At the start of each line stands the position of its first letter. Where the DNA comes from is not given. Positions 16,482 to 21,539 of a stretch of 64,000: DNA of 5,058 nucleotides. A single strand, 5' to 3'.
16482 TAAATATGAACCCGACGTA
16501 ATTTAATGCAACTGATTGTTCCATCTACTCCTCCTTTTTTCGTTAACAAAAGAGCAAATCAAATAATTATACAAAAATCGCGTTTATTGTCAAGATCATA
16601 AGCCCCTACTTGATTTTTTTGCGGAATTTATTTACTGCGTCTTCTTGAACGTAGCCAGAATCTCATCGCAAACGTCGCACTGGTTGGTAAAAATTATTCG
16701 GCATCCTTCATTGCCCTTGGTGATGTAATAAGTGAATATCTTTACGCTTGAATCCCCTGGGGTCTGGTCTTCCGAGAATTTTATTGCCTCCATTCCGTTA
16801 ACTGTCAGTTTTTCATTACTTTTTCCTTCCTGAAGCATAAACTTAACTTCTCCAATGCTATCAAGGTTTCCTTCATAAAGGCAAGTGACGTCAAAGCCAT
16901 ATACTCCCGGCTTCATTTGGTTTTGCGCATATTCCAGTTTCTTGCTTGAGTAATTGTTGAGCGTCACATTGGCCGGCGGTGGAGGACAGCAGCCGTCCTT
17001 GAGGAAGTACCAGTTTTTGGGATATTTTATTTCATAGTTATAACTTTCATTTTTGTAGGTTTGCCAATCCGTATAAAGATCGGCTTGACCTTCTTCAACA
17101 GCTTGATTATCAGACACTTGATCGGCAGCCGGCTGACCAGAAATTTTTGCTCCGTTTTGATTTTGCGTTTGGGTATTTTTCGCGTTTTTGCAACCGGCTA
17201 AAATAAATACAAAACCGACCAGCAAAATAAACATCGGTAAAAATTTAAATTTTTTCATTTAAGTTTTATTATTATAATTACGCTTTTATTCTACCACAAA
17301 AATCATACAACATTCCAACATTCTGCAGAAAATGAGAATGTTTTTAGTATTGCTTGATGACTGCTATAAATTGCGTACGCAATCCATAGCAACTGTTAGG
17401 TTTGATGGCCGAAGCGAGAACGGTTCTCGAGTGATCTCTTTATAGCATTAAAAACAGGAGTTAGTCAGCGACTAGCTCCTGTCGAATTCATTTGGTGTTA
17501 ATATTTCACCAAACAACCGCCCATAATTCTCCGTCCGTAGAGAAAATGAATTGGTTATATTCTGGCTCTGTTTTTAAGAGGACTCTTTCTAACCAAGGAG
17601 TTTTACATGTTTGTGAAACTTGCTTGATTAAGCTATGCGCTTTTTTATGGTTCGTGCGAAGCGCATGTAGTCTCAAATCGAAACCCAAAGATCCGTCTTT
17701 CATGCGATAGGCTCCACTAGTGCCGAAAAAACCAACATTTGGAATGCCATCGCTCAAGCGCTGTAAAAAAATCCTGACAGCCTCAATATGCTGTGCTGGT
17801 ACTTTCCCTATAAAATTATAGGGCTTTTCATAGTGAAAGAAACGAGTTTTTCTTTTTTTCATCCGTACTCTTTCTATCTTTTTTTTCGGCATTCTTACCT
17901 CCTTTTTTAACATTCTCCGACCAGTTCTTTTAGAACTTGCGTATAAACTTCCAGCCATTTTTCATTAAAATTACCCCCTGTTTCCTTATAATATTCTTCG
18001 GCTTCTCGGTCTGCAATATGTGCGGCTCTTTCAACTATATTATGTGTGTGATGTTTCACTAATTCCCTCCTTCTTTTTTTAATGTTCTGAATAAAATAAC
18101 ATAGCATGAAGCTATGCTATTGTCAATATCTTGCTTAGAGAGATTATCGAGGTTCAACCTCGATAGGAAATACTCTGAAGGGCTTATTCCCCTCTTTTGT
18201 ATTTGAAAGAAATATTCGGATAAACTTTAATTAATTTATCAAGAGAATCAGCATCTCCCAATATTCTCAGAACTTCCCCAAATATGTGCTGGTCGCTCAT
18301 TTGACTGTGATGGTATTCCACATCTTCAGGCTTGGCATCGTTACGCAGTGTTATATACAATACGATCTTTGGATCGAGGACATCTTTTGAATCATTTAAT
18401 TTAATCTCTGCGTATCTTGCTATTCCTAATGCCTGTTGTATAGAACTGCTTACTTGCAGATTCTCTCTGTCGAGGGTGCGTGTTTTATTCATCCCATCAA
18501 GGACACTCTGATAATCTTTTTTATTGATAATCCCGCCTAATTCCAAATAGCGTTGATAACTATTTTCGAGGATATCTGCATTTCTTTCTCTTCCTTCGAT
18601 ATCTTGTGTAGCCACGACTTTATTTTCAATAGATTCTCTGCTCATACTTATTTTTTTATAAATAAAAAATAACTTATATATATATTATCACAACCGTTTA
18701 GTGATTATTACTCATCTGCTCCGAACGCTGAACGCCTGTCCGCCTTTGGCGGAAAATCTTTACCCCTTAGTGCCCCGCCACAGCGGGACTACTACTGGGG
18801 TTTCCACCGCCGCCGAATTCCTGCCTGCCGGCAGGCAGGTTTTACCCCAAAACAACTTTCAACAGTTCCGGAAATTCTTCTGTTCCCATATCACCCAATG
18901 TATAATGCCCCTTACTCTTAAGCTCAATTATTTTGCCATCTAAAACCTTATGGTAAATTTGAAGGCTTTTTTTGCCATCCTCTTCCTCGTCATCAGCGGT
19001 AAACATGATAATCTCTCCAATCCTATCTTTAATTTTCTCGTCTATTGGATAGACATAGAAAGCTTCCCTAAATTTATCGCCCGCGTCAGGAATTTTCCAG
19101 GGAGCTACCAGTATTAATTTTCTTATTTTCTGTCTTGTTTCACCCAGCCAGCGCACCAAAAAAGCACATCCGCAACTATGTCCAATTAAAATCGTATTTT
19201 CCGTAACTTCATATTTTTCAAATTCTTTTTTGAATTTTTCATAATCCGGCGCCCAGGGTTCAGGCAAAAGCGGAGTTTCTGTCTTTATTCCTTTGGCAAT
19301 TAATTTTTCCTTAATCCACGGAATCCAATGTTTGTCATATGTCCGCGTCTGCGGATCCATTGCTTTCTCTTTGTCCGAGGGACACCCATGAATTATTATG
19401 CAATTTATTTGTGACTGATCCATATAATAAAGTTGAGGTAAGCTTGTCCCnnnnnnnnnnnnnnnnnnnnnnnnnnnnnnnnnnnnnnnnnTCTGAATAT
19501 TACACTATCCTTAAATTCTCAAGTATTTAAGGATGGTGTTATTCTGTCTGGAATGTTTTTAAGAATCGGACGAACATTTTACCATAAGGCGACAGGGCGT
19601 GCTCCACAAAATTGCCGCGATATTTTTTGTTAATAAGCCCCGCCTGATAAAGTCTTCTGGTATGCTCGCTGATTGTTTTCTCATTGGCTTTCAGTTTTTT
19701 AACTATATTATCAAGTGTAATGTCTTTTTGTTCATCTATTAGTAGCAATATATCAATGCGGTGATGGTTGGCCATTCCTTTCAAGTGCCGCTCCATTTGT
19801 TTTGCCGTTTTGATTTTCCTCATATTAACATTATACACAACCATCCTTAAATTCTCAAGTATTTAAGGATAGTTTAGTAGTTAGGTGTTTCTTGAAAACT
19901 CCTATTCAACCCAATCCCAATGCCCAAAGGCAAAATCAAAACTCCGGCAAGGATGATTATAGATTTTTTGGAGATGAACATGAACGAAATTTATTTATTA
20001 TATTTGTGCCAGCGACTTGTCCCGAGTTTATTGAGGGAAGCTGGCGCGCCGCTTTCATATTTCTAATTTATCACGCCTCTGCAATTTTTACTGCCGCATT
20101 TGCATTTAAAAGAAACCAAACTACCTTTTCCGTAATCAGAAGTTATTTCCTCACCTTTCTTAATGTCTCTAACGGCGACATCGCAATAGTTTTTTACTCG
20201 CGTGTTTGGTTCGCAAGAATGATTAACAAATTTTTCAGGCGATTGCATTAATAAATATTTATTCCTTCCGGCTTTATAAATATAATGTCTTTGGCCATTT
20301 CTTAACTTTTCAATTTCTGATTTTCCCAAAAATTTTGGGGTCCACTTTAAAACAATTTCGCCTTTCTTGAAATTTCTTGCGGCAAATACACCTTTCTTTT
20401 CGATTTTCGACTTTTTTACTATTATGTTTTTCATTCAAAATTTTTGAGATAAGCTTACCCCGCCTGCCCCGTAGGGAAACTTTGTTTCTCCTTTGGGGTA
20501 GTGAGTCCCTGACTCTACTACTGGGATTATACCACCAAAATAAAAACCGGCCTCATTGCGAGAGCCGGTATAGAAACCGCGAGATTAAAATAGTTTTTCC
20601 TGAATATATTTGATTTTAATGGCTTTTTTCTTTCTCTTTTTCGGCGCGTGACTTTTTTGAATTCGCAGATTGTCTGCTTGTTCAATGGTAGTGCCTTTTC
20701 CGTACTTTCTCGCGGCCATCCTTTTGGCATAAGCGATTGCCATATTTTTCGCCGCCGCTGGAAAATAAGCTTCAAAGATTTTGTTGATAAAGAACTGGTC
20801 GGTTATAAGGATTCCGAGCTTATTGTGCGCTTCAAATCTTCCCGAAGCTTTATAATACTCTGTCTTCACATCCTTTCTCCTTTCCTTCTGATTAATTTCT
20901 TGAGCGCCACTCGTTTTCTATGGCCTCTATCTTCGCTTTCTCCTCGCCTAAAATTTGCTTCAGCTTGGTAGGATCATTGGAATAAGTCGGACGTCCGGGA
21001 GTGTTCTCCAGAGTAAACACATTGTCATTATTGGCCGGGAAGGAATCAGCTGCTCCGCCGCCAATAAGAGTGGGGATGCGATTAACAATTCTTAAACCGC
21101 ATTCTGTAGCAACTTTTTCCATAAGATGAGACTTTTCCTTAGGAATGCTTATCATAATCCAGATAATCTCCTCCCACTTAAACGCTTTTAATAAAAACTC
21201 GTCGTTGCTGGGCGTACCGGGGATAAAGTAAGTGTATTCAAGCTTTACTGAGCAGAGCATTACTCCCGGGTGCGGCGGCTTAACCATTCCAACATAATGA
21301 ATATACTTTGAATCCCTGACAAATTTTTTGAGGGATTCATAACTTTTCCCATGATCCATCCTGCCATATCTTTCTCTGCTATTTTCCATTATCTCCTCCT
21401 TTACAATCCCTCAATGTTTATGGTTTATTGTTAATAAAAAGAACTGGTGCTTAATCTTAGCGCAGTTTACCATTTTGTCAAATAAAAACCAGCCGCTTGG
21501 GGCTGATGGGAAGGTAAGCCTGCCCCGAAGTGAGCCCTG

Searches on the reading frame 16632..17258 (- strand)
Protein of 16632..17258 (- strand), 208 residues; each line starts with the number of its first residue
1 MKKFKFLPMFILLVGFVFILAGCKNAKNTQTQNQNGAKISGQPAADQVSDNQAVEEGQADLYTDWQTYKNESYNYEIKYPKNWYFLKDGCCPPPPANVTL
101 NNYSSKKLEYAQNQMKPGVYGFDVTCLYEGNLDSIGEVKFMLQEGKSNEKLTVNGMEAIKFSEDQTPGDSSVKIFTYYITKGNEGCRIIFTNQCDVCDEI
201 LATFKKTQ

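Call 105: search_protein_families(library=phrogs, proteins=[window:16632-17258:-], max_evalue=0.001)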
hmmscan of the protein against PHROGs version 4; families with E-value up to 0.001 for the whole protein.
window:16632-17258:- (208 aa): 1 family
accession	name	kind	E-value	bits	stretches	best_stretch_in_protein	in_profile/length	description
phrog_3727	-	unknown function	0.00046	21.1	1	9-72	6-72/209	-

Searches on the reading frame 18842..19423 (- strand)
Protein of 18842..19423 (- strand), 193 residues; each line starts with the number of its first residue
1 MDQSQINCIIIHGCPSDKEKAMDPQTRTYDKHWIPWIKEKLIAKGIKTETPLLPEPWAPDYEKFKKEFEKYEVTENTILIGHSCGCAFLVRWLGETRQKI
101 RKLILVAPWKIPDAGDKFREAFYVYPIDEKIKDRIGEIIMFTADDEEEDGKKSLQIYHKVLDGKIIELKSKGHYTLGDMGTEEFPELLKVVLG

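Call 68: search_protein_families(library=pfam, proteins=[window:18842-19423:-], max_evalue=0.001)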
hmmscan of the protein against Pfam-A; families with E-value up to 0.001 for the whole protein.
window:18842-19423:- (193 aa): 3 families
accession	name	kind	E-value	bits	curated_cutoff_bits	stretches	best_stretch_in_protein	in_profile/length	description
PF06821.19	Ser_hydrolase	-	5.4e-13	49.7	22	1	30-190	12-169/172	Serine hydrolase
PF12146.15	Hydrolase_4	-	2.7e-05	24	27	1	60-109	61-110/239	Serine aminopeptidase, S33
PF00561.26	Abhydrolase_1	-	0.00024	21.3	25.8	1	76-112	70-103/245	alpha/beta hydrolase fold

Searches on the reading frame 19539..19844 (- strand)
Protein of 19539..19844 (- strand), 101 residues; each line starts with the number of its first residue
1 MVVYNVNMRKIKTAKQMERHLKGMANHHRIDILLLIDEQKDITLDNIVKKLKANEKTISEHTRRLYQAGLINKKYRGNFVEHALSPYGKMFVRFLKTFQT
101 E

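Call 68: search_protein_families(library=pfam, proteins=[window:19539-19844:-], max_evalue=0.001)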
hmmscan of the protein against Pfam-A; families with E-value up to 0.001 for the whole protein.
window:19539-19844:- (101 aa): 3 families
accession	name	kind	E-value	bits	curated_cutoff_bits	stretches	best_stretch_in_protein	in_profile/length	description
PF01047.28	MarR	-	3.1e-07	30.6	24.6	1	28-74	4-50/59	MarR family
PF01022.26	HTH_5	-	2.1e-06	27.9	22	1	29-73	4-47/47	Bacterial regulatory protein, arsR family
PF13412.12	HTH_24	-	0.00087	19.3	21.9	0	27-71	3-47/48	Winged helix-turn-helix DNA-binding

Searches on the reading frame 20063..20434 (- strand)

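Call 68: search_protein_families(library=pfam, proteins=[window:20063-20434:-], max_evalue=0.001)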
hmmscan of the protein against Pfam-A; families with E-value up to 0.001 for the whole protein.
window:20063-20434:- (123 aa): 1 family
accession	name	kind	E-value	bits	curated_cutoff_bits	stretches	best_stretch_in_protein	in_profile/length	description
PF00856.33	SET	-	8.6e-16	58.7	22.4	1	14-102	2-105/105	SET domain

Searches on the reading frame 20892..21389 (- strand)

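Call 3: search_protein_families(library=pfam, proteins=[window:20892-21389:-], max_evalue=0.1)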
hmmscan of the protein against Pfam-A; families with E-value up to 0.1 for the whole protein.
window:20892-21389:- (165 aa): 0 families

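Call 4: search_protein_families(library=padloc, proteins=[window:20892-21389:-], max_evalue=0.1)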
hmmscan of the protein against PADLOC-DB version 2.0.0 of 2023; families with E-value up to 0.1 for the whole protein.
window:20892-21389:- (165 aa): 0 families

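Call 5: search_protein_families(library=phrogs, proteins=[window:20892-21389:-], max_evalue=0.1)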
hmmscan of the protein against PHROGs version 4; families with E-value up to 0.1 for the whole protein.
window:20892-21389:- (165 aa): 1 family
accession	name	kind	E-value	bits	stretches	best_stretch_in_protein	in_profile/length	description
phrog_21252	-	unknown function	0.059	14.4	0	16-107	26-121/141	-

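Call 69: search_protein_families(library=ncbifam, proteins=[window:20892-21389:-], max_evalue=0.01)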
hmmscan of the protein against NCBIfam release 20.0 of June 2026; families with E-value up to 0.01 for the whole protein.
window:20892-21389:- (165 aa): 0 families
